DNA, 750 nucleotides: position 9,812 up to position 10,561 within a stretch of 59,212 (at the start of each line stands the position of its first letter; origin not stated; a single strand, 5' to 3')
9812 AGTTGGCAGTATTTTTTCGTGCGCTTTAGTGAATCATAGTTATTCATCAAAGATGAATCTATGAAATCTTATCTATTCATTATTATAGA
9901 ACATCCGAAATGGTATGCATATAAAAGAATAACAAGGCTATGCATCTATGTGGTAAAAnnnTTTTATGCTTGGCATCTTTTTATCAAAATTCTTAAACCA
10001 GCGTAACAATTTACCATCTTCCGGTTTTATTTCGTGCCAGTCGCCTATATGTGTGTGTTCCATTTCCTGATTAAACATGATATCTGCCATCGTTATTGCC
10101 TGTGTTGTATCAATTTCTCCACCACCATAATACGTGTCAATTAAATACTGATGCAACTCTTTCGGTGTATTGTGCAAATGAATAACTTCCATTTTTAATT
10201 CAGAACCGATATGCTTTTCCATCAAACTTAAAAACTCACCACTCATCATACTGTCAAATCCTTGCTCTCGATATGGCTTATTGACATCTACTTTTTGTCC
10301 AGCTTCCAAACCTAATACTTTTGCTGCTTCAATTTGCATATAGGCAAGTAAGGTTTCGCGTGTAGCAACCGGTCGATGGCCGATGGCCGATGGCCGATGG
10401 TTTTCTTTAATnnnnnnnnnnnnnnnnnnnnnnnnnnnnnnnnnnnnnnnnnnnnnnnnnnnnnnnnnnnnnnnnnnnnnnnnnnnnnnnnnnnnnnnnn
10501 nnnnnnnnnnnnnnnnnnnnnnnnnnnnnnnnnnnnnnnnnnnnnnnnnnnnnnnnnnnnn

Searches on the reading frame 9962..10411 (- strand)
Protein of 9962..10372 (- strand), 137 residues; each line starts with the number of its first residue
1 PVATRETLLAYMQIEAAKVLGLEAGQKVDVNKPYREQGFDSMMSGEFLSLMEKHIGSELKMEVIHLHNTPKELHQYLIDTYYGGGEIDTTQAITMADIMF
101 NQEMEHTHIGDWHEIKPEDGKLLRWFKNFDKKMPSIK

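Call 57: find_homologous_proteins(query=window:9962-10372:-, max_evalue=0.001)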
Query window:9962-10372:- (137 aa): 18 proteins with E <= 0.001 among 34 candidates.
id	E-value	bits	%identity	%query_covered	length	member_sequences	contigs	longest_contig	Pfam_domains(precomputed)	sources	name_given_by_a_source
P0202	1.5e-82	292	94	100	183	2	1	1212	PF00550.32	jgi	-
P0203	1.7e-76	273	88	100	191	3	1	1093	PF00550.32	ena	-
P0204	8.4e-76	270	88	100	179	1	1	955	PF00550.32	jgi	jgi:acyl carrier protein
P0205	7.6e-74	264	93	92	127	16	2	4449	PF00550.32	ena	-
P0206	3.3e-68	246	80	100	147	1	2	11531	PF00550.32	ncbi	-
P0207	2.9e-66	239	83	92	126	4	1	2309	PF00550.32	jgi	-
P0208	6.7e-65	235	84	92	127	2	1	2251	PF00550.32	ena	-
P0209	6.7e-57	209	74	92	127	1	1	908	PF00550.32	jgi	jgi:hypothetical protein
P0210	1.9e-55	204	94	69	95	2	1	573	-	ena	-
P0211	4.5e-50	187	97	67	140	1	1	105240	PF00550.32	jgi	jgi:hypothetical protein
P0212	1.6e-47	179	68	93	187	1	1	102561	PF00550.32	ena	-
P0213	1.5e-46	176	83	70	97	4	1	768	-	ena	-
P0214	1.1e-42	163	75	70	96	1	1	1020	-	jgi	jgi:hypothetical protein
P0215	5.7e-38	148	83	58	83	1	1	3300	-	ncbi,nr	ncbi:MAG TPA: hypothetical protein PLW43_06825, partial [Chitinophagales bacterium]|nr:hypothetical 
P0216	2.3e-28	117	90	45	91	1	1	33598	PF00550.32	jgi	jgi:hypothetical protein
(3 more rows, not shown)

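Call 66: predict_structure(alignment_id=A2)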
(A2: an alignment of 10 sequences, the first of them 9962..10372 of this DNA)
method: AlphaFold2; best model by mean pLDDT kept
length: 137 residues; sequences in the alignment: 10
mean_pLDDT: 60.1   pTM: 0.48
mean pLDDT of the five models: 60.1, 51.2, 48.3, 45.2, 45.1
residues with pLDDT >= 90: 0; 70-90: 38; 50-70: 72; < 50: 27
segments of 3 or more residues with pLDDT < 50: 1-3, 115-118, 132-137
pLDDT, mean of each block of 10 residues (from residue 1): 51 56 57 72 65 72 79 76 63 55 54 48 50 37
secondary structure, 60 per line:
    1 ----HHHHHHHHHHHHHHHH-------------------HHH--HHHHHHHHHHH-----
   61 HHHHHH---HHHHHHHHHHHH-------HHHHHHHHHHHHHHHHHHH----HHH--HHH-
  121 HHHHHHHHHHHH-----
elements in order: H5-20 H45-55 H61-66 H70-81 H89-107 H121-132

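Call 68: find_related_loci(query=A3, collection=genome_contigs, flank=10000)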
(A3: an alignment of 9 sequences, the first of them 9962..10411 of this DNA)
Query A3 (150 aa) in genome_contigs; peptide patterns used: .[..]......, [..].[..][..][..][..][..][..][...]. (x = any residue, [..] = any of these).
100 stretches matched a pattern; 55 encode a relative of the query (tblastn E <= 1e-3); 55 distinct loci.
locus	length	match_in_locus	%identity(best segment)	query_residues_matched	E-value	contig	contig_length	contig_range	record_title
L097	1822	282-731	91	1-150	6e-99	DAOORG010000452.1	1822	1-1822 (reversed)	MAG TPA_asm: Chitinophagales bacterium isolate AMR_MDS_2551 NODE_81550_length_1822_cov_15.996038, whole genome shotgun s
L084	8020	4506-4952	90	2-150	2e-92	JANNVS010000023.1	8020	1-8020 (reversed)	MAG: Sphingobacteriales bacterium isolate VAR_34_metabat_471 VAR_34_k141_2707420, whole genome shotgun sequence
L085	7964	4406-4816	95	14-150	1e-88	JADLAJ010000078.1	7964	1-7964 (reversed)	MAG: Chitinophagales bacterium isolate SJ124 c_000000318906, whole genome shotgun sequence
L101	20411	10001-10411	94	14-150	3e-88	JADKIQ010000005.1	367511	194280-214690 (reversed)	MAG: Sphingobacteriales bacterium isolate Skiv_18-Q3-R9-52_MAXAC.081 tig00004985-10-3668640, whole genome shotgun sequen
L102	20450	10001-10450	83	1-150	1e-86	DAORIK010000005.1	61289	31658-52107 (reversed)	MAG TPA_asm: Chitinophagales bacterium isolate AMR_MDS_5579 NODE_47_length_61289_cov_13.798494, whole genome shotgun seq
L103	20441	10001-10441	83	4-150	1e-85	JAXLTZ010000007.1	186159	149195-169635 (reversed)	MAG: Chitinophagales bacterium isolate STL-BAC17 C2.102.fa-7, whole genome shotgun sequence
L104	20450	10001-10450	83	1-150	5e-85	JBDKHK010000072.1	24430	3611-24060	MAG: Bacteroidota bacterium isolate flintriver_2019_sw_WHONDRS-S19S_0015_B_bin.39 scaffold_1743419, whole genome shotgun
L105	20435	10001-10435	82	5-149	6e-83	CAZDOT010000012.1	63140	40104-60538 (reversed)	MAG TPA_asm: uncultured Chitinophagales bacterium isolate SRP257259_co1_46 genome assembly, contig: NODE_425_length_6314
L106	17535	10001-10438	82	5-150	2e-82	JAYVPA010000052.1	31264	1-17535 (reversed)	MAG: Sphingobacteriales bacterium isolate GL72_DN_metabat_143 GL72_DN_metabat_143_51, whole genome shotgun sequence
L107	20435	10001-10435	81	6-150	5e-81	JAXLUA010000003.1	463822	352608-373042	MAG: Chitinophagales bacterium isolate STL-BAC18 C2.187.fa-3, whole genome shotgun sequence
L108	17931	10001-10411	86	14-150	5e-81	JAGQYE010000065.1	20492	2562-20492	MAG: Bacteroidetes bacterium isolate HKST-UBA57 k127_1327321, whole genome shotgun sequence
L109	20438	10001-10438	81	5-150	2e-80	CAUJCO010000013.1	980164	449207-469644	MAG: Bacteroidota bacterium isolate KLAP121 genome assembly, contig: KLAP121_202777, whole genome shotgun sequence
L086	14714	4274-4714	78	4-150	3e-80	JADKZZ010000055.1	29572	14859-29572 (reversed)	MAG: Chitinophagales bacterium isolate SJ10 c_000000327600, whole genome shotgun sequence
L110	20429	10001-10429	83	8-150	7e-79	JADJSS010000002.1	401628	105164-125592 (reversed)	MAG: Saprospirales bacterium isolate Hade_18-Q3-R52-61_MAXAC.079 tig00004635-10-4020240, whole genome shotgun sequence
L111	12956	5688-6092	87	16-150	2e-78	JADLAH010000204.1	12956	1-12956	MAG: Chitinophagales bacterium isolate SJ120 c_000000640136, whole genome shotgun sequence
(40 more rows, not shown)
